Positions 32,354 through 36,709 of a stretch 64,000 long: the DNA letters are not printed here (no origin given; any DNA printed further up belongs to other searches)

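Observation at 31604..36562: Best candidate for a new system: NLR-like STAND NTPase with a C-terminal PLD-like nuclease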

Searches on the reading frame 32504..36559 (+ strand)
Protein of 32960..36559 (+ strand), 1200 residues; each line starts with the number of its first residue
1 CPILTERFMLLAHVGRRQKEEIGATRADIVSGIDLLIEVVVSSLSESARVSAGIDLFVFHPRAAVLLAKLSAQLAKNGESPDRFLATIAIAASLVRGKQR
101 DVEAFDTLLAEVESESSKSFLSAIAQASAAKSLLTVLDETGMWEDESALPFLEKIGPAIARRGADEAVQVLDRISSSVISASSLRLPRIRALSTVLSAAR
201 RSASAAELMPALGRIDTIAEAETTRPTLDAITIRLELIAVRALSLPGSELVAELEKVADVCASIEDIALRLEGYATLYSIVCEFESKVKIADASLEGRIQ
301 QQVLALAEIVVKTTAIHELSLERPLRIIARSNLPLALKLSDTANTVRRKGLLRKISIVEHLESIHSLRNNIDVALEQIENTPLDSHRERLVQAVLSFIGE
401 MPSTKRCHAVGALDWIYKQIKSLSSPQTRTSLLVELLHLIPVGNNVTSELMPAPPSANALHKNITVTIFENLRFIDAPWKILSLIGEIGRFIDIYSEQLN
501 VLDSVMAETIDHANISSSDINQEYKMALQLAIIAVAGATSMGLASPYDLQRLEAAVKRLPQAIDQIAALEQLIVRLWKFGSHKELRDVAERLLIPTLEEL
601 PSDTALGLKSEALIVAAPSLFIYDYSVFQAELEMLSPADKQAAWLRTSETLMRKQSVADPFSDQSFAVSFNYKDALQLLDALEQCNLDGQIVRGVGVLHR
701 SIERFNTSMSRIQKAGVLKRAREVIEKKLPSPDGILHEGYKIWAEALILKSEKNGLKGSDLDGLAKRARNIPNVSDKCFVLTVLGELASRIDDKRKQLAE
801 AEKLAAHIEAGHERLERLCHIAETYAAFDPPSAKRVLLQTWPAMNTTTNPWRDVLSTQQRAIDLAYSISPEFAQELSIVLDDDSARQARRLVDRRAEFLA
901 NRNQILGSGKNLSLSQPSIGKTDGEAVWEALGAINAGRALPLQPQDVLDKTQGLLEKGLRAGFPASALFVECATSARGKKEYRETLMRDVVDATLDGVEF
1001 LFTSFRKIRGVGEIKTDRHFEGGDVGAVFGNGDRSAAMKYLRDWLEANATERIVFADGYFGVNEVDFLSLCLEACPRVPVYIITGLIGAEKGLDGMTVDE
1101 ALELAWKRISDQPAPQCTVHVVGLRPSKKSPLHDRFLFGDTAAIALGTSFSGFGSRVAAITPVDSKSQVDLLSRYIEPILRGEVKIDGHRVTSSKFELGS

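Call 34: search_protein_families(library=pfam, proteins=[window:32504-35920:+], max_evalue=10)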
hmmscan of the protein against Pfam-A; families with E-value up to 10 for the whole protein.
window:32504-35920:+ (1139 aa): 0 families

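Call 35: search_protein_representatives(protein=window:32960-36559:+)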
Query: 1200 residues. Proteins with E-value up to 0.001 (for the whole library): 975; up to 1e-10: 820; up to 1e-30: 438. The best 150 are listed.
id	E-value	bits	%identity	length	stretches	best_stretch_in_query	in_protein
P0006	1.1e-269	914.3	41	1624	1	1-1197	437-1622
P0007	1.5e-201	688.7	35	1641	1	1-1199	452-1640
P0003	7.7e-181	620.1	34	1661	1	2-1199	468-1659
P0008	1.5e-173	595.9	34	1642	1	1-1200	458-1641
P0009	7.4e-122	424.8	73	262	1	941-1199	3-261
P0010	1.1e-73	265.3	25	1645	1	5-1191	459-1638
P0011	5.7e-65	236.4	25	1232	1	4-1171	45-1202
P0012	1.4e-63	231.8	23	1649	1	5-1192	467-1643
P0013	9.6e-63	229.0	25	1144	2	470-1175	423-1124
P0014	1.6e-62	228.3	25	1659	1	44-1168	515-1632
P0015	9.9e-61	222.4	24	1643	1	5-1177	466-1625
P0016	3.3e-60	220.6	24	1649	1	6-1171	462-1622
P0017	8.2e-60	219.3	27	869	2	512-1186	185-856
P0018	1.0e-59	219.0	27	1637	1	7-1181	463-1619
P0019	1.1e-59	218.9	24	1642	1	5-1197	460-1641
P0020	3.7e-59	217.1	25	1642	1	6-1176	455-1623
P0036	1.6e-55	205.1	25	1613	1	2-1197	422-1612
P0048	7.7e-54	199.5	22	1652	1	4-1161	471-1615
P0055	9.4e-53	195.9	23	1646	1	9-1198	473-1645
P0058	1.7e-52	195.1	25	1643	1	6-1197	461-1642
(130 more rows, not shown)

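Call 44: find_related_loci(query=A4, collection=genome_contigs, flank=10000)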
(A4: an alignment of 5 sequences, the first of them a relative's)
Query A4 (1646 aa) in genome_contigs; peptide patterns used: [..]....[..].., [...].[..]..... (x = any residue, [..] = any of these).
95 stretches matched a pattern; 34 encode a relative of the query (tblastn E <= 1e-3); 34 distinct loci.
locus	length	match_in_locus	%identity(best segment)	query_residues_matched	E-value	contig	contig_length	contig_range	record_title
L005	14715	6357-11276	40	13-1645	0e+0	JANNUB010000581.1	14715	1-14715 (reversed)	MAG: Ignavibacteriota bacterium isolate SOY_30_metabat_287 SOY_30_k141_2441693, whole genome shotgun sequence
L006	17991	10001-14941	39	1-1645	0e+0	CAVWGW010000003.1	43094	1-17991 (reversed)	MAG: uncultured Chloroflexia bacterium isolate MFD04716.bin.3.335 genome assembly, contig: contig_114661, whole genome s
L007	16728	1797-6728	37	1-1645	0e+0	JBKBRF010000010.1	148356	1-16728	MAG: Armatimonadota bacterium isolate 21I_069.bin.27 NODE_153_length_148356_cov_14.721618, whole genome shotgun sequence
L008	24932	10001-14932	35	2-1645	0e+0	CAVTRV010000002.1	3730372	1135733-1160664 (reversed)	MAG: uncultured Acidobacteriota bacterium isolate MFD00731.bin.1.2 genome assembly, contig: contig_1181, whole genome sh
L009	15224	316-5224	37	5-1645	0e+0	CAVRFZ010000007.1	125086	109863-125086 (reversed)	MAG: uncultured Acidobacteriota bacterium isolate MFD05377.bin.3.143 genome assembly, contig: contig_40193, whole genome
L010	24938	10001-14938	36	5-1645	0e+0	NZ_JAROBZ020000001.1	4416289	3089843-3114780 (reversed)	Neobacillus driksii strain 179-C4-2-HS 1, whole genome shotgun sequence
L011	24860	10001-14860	31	31-1645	0e+0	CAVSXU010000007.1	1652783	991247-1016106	MAG: Terriglobia bacterium isolate MFD05521.bin.2.210 genome assembly, contig: contig_38408, whole genome shotgun sequen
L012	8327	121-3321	41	589-1645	0e+0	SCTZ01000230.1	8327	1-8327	MAG: Chloroflexota bacterium isolate FW602_bin.16 FW602_bin.16-120088, whole genome shotgun sequence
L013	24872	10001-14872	31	31-1645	0e+0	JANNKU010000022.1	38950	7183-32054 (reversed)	MAG: Deltaproteobacteria bacterium isolate SOY_38_metabat_69 SOY_38_k141_1309584, whole genome shotgun sequence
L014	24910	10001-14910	37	6-1645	0e+0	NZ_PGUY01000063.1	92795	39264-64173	Peribacillus deserti strain V1-29 V1-29_contig_63, whole genome shotgun sequence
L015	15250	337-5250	30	1-1641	0e+0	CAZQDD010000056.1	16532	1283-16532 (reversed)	MAG TPA_asm: uncultured Acidobacteriaceae bacterium isolate binchicken_co3_358 genome assembly, contig: NODE_11294_lengt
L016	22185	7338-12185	31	5-1626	0e+0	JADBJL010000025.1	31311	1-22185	MAG: Thermomicrobiaceae bacterium isolate Tumba.bins.21 NODE_1395_length_31311_cov_6.64888, whole genome shotgun sequenc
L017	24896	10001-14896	35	8-1640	0e+0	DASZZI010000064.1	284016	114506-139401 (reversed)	MAG TPA_asm: Candidatus Acidoferrum sp. isolate SMAG_U6232 k141_236717, whole genome shotgun sequence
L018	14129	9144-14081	28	5-1645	0e+0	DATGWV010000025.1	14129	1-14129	MAG TPA_asm: Phycisphaerales bacterium isolate SMAG_U10591 k141_228763, whole genome shotgun sequence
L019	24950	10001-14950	37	1-1645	0e+0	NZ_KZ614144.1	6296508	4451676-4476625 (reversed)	Paenibacillus castaneae strain DSM 19417 Scaffold1, whole genome shotgun sequence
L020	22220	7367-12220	27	31-1643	7e-180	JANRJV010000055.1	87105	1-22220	MAG: Planctomycetota bacterium isolate bins.524 k141_1115497, whole genome shotgun sequence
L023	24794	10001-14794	26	31-1641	1e-125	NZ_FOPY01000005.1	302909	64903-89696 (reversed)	Modicisalibacter xianhensis strain CGMCC 1.6848, whole genome shotgun sequence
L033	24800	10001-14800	25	31-1645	2e-55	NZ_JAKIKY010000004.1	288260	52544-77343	Shewanella aquimarina strain JCM 12193 contig00004, whole genome shotgun sequence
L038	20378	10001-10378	26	1494-1629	2e-4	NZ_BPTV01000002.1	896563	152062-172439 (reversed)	Prevotella lacticifex strain JCM 34664, DSM 112675 sequence02, whole genome shotgun sequence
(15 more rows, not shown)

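Call 68: search_protein_families(library=ncbifam, proteins=[L038:8891-10414:+, L010:14294-14938:+, L019:14306-14950:+, L006:14297-14941:+, L023:14162-14806:+, L033:14156-14800:+, L020:11582-12226:+], max_evalue=0.01)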
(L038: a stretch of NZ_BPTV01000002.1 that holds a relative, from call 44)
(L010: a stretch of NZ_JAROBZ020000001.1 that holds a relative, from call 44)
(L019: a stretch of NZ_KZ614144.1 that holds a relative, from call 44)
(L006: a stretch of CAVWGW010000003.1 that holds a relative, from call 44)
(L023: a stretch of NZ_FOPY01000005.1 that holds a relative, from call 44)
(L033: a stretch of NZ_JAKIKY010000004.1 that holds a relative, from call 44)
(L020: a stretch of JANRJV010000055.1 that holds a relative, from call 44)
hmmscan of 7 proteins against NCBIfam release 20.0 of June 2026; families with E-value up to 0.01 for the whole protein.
L038:8891-10414:+ (508 aa): 2 families
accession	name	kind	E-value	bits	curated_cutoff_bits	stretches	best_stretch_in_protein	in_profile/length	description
NF040700.1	VPA1262_N_dom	domain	3.7e-40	138.1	80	1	108-493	59-476/478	VPA1262 family N-terminal domain-containing protein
NF040699.1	VPA1262_fam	subfamily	1.7e-06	26.2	325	1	373-471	408-524/1026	VPA1262 family protein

L010:14294-14938:+ (215 aa): 2 families
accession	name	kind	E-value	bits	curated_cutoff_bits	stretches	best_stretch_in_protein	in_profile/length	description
NF040700.1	VPA1262_N_dom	domain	5.8e-10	38.5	80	1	47-170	321-450/478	VPA1262 family N-terminal domain-containing protein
NF040699.1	VPA1262_fam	subfamily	0.0002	19.3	325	1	54-119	398-467/1026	VPA1262 family protein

L019:14306-14950:+ (215 aa): 2 families
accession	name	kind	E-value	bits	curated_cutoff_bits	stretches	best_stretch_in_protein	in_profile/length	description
NF040700.1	VPA1262_N_dom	domain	2.1e-09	36.7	80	1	40-174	308-453/478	VPA1262 family N-terminal domain-containing protein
NF040699.1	VPA1262_fam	subfamily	0.0014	16.5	325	1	56-126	397-450/1026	VPA1262 family protein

L006:14297-14941:+ (215 aa): 1 family
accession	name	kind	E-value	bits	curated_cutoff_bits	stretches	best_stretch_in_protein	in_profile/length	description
NF040700.1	VPA1262_N_dom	domain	0.0021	16.9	80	1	46-108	320-381/478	VPA1262 family N-terminal domain-containing protein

L023:14162-14806:+ (215 aa): 1 family
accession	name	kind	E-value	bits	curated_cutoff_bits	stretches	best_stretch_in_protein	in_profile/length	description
NF040700.1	VPA1262_N_dom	domain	8.1e-11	41.3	80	1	45-197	321-477/478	VPA1262 family N-terminal domain-containing protein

L033:14156-14800:+ (215 aa): 2 families
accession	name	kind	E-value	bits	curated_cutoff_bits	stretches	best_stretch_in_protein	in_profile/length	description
NF040700.1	VPA1262_N_dom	domain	1.2e-08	34.2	80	1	47-174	320-453/478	VPA1262 family N-terminal domain-containing protein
NF040699.1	VPA1262_fam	subfamily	5.2e-05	21.3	325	1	47-152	389-496/1026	VPA1262 family protein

L020:11582-12226:+ (215 aa): 1 family
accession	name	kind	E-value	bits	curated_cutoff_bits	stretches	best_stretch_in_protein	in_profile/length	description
NF040700.1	VPA1262_N_dom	domain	1.3e-08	34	80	1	49-179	320-460/478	VPA1262 family N-terminal domain-containing protein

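Call 87: list_cluster_members(proteins=[P0004, P0010, P0012, P0018, P0019, P0020, P0036, P0048, P0055, P0058])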
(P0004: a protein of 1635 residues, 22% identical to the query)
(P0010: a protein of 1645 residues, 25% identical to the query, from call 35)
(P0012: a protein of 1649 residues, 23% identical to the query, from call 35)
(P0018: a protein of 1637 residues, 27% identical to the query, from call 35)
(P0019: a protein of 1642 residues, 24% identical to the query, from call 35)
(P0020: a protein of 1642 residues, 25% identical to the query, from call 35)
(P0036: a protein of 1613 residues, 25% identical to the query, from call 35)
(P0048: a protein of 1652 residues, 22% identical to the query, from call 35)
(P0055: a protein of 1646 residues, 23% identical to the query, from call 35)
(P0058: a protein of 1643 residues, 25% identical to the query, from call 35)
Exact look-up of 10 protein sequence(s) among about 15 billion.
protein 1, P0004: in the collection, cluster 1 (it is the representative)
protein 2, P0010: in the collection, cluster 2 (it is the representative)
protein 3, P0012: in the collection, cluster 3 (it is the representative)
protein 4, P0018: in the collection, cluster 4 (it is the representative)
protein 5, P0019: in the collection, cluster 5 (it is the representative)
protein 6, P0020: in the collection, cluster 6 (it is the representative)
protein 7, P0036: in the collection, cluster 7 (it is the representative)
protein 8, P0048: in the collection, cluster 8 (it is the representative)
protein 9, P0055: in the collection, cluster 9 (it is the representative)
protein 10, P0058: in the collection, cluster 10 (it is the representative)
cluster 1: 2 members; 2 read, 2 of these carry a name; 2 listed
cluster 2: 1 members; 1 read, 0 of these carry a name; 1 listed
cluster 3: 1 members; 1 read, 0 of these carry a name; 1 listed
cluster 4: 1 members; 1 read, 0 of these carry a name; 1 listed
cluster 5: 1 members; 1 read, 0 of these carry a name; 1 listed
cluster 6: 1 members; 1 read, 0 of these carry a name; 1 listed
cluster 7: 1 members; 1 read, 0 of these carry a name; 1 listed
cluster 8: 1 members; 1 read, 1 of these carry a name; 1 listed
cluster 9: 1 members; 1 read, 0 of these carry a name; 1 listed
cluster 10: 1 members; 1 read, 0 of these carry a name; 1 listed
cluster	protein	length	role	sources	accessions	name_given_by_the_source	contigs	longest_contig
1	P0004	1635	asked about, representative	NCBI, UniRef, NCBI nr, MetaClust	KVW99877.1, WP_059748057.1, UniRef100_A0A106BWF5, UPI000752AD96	ATP-binding protein [Shewanella frigidimarina] | Uncharacterized protein n=1 Tax=Shewanella frigidimarina TaxID=56812 ... | status=active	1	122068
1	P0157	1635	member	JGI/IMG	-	hypothetical protein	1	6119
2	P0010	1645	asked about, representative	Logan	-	-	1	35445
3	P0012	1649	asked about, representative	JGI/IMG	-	-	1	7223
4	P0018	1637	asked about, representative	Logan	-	-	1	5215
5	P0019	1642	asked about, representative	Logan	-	-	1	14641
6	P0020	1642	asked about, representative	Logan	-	-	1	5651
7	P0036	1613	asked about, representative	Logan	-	-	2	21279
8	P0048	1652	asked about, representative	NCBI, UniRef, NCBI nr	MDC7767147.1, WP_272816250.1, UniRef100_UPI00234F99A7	hypothetical protein POL82_27070 (plasmid) [Priestia aryabhattai] | hypothetical protein n=1 Tax=Priestia aryabhattai TaxID=412384 RepID=UPI00234F99A7 | hypothetical protein [Priestia aryabhattai]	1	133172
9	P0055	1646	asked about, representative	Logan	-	-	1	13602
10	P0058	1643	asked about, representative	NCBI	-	-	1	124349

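Call 89: search_dna_similar(query=P0048, collection=plasmids, mode=protein, max_rows=25, max_evalue=1e-10)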
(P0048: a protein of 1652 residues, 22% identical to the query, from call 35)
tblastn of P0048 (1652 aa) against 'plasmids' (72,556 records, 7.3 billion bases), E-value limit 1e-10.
Records with a match: 5; places in all: 5; records where one place covers at least 80% of the query: 5.
Best place of each record, by identity: <60% 5.
By first word of the organism name: Bacillus 1; Exiguobacterium 1; Carnobacterium 1; Aromatoleum 1; Cytobacillus 1.
By predicted mobility (MOB-suite, as given by PLSDB): non-mobilizable 3; mobilizable 1; conjugative 1.
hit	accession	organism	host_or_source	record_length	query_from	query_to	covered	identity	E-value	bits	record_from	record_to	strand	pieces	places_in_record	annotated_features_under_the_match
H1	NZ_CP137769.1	Bacillus cereus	Passiflora edulis Sims,Pure ...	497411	14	1652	99%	40.7%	0e+0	1333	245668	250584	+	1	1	ATP-binding protein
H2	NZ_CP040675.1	Exiguobacterium mexicanum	ocean sediment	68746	14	1648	99%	32.8%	0e+0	888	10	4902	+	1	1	hypothetical protein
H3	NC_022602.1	Carnobacterium inhibens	Siberian permafrost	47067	14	1647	99%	32.2%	0e+0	843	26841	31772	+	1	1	hypothetical protein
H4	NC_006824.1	Aromatoleum aromaticum EbN1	-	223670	24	1652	99%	26.0%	7e-169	577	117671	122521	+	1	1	hypothetical protein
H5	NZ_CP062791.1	Cytobacillus oceanisediminis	rhizosphere taken during the low tide ...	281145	15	1617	97%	25.1%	6e-115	412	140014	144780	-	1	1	ATP-binding protein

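Call 91: get_annotated_region(hit=H3, flank=8000)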
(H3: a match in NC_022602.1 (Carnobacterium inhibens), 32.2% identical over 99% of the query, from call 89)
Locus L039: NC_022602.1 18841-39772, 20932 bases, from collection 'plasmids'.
description: Carnobacterium inhibens subsp. gilichinskyi plasmid pWNCR47, complete sequence
organism: Carnobacterium inhibens (NCBI taxid 1266845)
taxonomy: Bacteria; Bacillota; Bacilli; Lactobacillales; Carnobacteriaceae; Carnobacterium; Carnobacterium inhibens
host: -; source: Siberian permafrost; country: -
typing (MOB-suite, as given by PLSDB): non-mobilizable; replicon rep_cluster_1498; mating-pair formation MPF_T
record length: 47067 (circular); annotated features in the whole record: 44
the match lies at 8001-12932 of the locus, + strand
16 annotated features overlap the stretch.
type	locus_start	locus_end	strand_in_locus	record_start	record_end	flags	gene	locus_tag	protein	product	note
CDS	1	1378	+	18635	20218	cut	-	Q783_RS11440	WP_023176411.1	ABC transporter ATP-binding protein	-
CDS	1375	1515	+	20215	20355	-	-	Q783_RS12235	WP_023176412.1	hypothetical protein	-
CDS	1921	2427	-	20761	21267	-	-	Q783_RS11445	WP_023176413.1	YcxB family protein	-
CDS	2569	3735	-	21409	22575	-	-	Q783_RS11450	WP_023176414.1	IS256 family transposase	-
CDS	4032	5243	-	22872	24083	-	-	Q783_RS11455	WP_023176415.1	hypothetical protein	-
CDS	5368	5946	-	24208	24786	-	-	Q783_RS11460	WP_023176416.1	recombinase family protein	GO:0006310 - DNA recombination [Evidence IEA]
CDS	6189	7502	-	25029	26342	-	-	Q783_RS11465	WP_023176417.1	IS1380 family transposase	-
CDS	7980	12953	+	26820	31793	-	-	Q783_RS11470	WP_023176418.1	hypothetical protein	-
CDS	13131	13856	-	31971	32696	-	-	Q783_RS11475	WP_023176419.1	Fic family protein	-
CDS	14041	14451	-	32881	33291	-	-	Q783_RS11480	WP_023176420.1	hypothetical protein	-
CDS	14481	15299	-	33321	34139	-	-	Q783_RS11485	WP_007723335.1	AAA family ATPase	-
CDS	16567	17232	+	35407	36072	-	-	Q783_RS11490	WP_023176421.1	type 1 glutamine amidotransferase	-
CDS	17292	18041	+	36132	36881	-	-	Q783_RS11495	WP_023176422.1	DUF6557 family protein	-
CDS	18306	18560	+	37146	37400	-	-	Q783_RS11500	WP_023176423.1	hypothetical protein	-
CDS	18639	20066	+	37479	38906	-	istA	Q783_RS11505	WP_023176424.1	IS21 family transposase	-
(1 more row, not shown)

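Call 92: get_annotated_region(hit=H4, flank=8000)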
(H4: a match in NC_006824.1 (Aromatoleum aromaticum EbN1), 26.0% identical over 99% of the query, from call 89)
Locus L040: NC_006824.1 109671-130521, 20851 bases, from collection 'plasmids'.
description: Aromatoleum aromaticum EbN1 plasmid 2, complete sequence
organism: Aromatoleum aromaticum EbN1 (NCBI taxid 76114)
taxonomy: Bacteria; Pseudomonadota; Betaproteobacteria; Rhodocyclales; Rhodocyclaceae; Aromatoleum; Aromatoleum aromaticum; Aromatoleum aromaticum EbN1
host: -; source: -; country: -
typing (MOB-suite, as given by PLSDB): conjugative; replicon rep_cluster_1841; relaxase MOBP; mating-pair formation MPF_T
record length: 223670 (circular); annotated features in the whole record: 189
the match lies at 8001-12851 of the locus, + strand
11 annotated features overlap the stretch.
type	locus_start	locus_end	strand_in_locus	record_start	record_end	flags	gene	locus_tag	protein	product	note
CDS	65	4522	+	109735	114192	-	-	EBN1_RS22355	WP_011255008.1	hypothetical protein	-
CDS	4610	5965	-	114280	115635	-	-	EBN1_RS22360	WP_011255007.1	IS1182-like element ISAzo2 family transposase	GO:0006313 - DNA transposition [Evidence IEA]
CDS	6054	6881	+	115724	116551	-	-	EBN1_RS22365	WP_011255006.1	hypothetical protein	-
CDS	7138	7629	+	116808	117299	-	-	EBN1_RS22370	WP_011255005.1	NAD(P)H-dependent oxidoreductase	-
CDS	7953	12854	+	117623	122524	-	-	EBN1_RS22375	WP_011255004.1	hypothetical protein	-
CDS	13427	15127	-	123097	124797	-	-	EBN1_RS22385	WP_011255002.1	IS1634-like element ISAzo6 family transposase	GO:0006313 - DNA transposition [Evidence IEA]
CDS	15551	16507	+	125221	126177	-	-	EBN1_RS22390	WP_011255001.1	site-specific integrase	GO:0015074 - DNA integration [Evidence IEA]; GO:0006310 - DNA recombination [Evidence IEA]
CDS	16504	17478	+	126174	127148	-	-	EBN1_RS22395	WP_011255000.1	tyrosine-type recombinase/integrase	GO:0015074 - DNA integration [Evidence IEA]; GO:0006310 - DNA recombination [Evidence IEA]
CDS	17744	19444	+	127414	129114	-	-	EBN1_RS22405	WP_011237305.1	IS1634-like element ISAzo6 family transposase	GO:0006313 - DNA transposition [Evidence IEA]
CDS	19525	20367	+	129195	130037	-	-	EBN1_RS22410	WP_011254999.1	tyrosine-type recombinase/integrase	GO:0015074 - DNA integration [Evidence IEA]; GO:0006310 - DNA recombination [Evidence IEA]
CDS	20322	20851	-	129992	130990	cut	-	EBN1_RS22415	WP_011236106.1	site-specific integrase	GO:0015074 - DNA integration [Evidence IEA]; GO:0006310 - DNA recombination [Evidence IEA]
